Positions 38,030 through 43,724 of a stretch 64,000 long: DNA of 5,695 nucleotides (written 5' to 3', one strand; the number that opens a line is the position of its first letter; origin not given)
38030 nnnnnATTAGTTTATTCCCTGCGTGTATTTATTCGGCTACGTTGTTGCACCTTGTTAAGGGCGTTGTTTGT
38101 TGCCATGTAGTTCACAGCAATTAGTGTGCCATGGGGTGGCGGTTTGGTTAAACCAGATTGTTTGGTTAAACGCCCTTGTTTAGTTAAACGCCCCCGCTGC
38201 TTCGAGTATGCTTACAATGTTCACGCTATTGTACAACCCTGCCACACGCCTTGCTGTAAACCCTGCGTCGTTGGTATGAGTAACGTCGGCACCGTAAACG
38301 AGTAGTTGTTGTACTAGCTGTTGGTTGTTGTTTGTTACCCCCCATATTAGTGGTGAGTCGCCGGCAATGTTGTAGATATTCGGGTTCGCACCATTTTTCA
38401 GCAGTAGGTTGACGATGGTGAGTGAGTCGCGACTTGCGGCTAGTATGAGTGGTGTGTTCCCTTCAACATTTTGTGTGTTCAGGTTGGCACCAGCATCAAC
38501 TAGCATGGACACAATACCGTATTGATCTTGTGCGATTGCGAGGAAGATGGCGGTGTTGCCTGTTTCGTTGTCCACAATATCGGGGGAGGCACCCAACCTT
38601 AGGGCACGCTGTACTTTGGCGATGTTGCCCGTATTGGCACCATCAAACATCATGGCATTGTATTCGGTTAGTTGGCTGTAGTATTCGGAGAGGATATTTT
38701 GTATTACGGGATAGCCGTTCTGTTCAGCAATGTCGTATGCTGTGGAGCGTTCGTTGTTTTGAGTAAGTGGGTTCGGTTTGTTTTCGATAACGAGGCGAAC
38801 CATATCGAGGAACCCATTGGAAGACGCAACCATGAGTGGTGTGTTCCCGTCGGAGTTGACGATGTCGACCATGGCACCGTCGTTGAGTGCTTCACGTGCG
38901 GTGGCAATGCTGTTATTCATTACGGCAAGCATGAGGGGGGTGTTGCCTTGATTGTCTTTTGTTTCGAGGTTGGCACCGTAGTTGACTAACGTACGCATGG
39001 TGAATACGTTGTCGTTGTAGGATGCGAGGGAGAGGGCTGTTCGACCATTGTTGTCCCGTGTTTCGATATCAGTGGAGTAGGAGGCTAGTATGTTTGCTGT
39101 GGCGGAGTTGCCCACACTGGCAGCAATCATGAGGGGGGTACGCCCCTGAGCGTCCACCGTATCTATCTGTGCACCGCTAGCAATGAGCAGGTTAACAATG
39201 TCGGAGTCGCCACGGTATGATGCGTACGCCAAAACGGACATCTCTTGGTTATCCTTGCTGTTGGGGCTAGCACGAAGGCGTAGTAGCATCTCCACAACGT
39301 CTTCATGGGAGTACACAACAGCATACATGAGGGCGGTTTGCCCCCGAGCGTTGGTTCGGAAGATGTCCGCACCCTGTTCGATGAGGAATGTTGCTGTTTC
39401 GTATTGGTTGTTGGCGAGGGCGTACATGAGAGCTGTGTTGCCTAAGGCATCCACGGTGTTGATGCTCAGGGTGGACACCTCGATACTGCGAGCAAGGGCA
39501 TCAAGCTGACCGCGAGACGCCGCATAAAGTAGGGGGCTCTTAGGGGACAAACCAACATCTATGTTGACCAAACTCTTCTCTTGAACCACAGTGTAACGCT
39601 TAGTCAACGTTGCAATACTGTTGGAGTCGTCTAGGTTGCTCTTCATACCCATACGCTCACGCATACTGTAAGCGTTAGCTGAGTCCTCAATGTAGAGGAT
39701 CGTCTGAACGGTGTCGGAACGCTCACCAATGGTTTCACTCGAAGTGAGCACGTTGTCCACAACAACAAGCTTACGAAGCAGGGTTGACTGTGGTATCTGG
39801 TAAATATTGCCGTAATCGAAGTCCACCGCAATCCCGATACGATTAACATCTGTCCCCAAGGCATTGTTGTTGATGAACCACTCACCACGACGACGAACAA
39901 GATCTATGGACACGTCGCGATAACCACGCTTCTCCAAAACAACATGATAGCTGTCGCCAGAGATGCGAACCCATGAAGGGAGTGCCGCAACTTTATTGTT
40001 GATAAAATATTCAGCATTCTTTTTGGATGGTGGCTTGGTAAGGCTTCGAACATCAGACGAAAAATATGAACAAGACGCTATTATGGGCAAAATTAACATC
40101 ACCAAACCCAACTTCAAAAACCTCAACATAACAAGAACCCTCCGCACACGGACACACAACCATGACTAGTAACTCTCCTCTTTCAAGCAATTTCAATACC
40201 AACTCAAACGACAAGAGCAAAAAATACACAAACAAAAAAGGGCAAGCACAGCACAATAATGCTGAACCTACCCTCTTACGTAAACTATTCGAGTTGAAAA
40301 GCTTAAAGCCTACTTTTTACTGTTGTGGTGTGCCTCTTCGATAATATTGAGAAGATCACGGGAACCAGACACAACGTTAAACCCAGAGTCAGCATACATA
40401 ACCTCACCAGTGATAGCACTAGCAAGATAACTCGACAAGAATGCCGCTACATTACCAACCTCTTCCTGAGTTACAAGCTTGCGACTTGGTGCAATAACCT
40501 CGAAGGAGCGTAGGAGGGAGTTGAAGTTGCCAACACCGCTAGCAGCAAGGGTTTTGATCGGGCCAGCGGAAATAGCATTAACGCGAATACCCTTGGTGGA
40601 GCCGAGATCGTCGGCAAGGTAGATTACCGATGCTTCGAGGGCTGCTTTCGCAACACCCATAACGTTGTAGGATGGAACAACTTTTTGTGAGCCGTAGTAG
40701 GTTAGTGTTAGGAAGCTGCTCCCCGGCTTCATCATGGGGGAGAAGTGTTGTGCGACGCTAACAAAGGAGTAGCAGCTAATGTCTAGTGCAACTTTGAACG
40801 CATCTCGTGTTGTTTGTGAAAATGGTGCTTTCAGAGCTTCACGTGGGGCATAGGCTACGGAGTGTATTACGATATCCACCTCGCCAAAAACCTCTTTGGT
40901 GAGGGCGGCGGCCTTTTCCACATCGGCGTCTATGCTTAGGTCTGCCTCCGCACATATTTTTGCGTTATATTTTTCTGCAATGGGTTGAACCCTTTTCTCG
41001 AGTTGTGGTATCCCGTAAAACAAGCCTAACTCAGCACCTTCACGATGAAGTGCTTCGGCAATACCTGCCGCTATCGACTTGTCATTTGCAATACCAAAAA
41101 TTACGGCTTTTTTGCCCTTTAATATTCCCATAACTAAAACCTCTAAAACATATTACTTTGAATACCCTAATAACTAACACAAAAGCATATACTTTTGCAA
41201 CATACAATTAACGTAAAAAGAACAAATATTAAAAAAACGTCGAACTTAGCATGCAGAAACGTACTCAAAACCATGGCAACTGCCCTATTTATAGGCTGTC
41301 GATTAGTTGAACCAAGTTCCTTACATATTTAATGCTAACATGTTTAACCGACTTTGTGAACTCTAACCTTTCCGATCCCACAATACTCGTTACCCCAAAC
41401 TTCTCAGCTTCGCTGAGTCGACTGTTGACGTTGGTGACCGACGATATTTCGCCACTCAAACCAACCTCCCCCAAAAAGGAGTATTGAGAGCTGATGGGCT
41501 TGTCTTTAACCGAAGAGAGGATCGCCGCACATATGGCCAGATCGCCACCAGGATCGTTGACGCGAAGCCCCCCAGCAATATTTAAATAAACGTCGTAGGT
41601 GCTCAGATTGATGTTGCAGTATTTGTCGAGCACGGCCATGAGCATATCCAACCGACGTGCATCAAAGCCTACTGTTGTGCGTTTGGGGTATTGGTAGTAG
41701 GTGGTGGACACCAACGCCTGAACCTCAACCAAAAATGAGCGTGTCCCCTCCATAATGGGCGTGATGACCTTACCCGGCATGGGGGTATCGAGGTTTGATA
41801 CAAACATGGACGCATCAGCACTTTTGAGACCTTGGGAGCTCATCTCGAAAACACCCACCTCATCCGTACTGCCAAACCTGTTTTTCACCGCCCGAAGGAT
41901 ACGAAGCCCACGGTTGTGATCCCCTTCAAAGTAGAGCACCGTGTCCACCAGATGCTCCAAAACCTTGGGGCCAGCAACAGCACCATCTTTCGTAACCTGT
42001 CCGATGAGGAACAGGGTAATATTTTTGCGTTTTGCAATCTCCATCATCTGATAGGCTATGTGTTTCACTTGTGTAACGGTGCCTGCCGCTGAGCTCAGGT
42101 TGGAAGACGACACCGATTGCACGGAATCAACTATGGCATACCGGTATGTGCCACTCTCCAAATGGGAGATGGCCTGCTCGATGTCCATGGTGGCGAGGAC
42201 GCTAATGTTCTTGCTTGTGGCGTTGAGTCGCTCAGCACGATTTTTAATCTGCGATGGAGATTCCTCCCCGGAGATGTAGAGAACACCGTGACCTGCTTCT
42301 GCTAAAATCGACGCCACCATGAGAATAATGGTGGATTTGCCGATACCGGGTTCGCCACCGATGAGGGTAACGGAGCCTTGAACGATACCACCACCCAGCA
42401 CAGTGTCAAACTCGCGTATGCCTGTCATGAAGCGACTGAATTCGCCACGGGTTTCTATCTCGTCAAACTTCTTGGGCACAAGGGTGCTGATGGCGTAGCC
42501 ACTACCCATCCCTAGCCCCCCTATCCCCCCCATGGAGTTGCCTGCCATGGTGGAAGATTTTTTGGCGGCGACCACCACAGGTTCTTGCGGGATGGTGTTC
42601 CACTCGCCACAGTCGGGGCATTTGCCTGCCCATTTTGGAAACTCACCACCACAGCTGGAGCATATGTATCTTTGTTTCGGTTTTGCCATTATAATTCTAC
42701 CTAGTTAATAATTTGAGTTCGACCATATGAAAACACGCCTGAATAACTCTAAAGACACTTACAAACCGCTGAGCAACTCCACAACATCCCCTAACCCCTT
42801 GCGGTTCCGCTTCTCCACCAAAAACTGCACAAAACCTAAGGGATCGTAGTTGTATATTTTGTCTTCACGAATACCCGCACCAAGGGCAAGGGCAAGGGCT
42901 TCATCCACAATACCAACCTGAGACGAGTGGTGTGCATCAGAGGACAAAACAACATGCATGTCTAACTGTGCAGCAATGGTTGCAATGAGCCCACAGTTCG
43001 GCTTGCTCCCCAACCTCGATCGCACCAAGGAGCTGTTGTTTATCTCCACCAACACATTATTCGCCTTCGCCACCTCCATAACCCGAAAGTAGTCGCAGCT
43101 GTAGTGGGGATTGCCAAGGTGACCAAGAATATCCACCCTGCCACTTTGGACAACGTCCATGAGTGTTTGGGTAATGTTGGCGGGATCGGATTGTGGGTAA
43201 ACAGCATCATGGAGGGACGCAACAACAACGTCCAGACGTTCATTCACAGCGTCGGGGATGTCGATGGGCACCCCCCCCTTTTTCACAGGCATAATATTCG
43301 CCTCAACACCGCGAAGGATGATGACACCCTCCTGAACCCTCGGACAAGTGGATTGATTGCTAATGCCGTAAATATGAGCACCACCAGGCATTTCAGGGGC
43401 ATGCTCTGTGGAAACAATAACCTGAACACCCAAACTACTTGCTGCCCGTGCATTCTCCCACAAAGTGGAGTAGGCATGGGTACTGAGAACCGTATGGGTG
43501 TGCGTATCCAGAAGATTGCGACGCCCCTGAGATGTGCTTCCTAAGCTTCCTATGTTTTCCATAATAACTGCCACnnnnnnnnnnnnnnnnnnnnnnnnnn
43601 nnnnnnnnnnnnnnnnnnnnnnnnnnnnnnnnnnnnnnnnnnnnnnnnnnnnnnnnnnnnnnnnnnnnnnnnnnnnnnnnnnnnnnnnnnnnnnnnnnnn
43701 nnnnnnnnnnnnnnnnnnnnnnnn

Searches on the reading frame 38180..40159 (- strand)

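Call 22: search_protein_families(library=pfam, proteins=[window:38180-40159:-])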
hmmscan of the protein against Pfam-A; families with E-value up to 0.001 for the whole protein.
window:38180-40159:- (659 aa): 7 families
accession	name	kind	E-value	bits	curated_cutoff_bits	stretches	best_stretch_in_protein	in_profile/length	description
PF12796.13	Ank_2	-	2e-86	285.1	27.3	8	310-402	1-90/90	Ankyrin repeats (3 copies)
PF00023.36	Ank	-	7.9e-63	205.3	21.1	4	567-597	2-32/33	Ankyrin repeat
PF13637.12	Ank_4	-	2.3e-52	174.2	22.7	7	210-260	1-50/50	Ankyrin repeats (many copies)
PF13606.12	Ank_3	-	3e-45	146.7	22.3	0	566-595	1-30/30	Ankyrin repeat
PF13857.12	Ank_5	-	5.6e-44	148.1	27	8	553-604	1-53/56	Ankyrin repeats (many copies)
PF24521.3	Ank_KRIT1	-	1.6e-09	38.1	80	0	508-590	26-109/149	KRIT1 ankyrin-repeats domain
PF23745.1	ANK_LRRK2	-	4.4e-06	27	27.5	0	235-326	26-113/130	LRRK2 ANK repeat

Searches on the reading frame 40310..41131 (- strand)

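Call 22: search_protein_families(library=pfam, proteins=[window:40310-41131:-])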
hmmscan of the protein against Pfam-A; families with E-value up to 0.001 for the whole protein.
window:40310-41131:- (273 aa): 2 families
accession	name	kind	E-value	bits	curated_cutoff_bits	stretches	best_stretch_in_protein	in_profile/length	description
PF13561.12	adh_short_C2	-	1.2e-76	257.8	27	1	13-252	1-236/236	Enoyl-(Acyl carrier protein) reductase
PF00106.31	adh_short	-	2.7e-15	56.8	26.6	1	16-196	8-186/195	short chain dehydrogenase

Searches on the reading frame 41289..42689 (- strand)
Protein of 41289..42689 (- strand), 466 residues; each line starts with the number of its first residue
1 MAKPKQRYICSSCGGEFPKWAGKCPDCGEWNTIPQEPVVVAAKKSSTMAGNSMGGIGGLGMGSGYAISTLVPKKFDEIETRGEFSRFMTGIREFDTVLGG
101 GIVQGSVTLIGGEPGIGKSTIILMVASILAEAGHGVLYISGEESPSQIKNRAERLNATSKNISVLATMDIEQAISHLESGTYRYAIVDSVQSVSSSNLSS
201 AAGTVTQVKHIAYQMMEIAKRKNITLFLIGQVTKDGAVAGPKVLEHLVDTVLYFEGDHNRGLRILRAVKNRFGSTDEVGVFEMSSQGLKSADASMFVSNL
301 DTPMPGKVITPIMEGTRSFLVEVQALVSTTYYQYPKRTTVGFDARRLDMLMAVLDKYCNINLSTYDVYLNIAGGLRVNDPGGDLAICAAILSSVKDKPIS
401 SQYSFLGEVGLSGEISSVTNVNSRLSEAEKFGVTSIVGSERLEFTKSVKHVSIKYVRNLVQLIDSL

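Call 22: search_protein_families(library=pfam, proteins=[window:41289-42689:-])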
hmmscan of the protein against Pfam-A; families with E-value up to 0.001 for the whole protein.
window:41289-42689:- (466 aa): 11 families
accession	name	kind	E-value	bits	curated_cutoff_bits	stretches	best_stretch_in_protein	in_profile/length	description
PF06745.19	ATPase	-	2.7e-16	60.1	26.6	1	89-161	3-76/231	KaiC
PF18073.7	Zn_ribbon_LapB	-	5.5e-11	42.4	25.7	1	8-33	1-26/28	Rubredoxin metal binding domain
PF13481.12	AAA_25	-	1e-10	42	27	1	83-237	11-195/195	AAA domain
PF03796.21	DnaB_C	-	6.7e-08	32.7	27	1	89-152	4-67/255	DnaB-like helicase C terminal domain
PF13541.12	ChlI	-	4.9e-07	30.1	27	1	363-437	41-116/121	Subunit ChlI of Mg-chelatase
PF08423.17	Rad51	-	5.3e-06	26.3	22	1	82-237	3-180/244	Rad51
PF05362.19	Lon_C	-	0.00023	21.2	21.1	1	373-438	103-168/205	Lon protease (S16) C-terminal proteolytic domain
PF13401.12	AAA_22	-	0.00033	21.4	27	1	106-231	6-123/130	AAA domain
PF20720.3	nSTAND3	-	0.00048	20.3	27.2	1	107-152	19-61/155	Novel STAND NTPase 3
PF03266.21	NTPase_1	-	0.00056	20.2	23.9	0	109-169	3-64/168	NTPase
PF09848.15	SLFN-g3_helicase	-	0.00092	19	24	0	106-246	2-140/354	Schlafen group 3, DNA/RNA helicase domain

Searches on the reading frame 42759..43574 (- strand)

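Call 22: search_protein_families(library=pfam, proteins=[window:42759-43574:-])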
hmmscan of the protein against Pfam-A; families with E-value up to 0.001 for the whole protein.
window:42759-43574:- (271 aa): 1 family
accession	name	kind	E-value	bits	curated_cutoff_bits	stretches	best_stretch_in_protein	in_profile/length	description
PF02811.25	PHP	-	0.00037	21.3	26.4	1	23-157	1-133/164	PHP domain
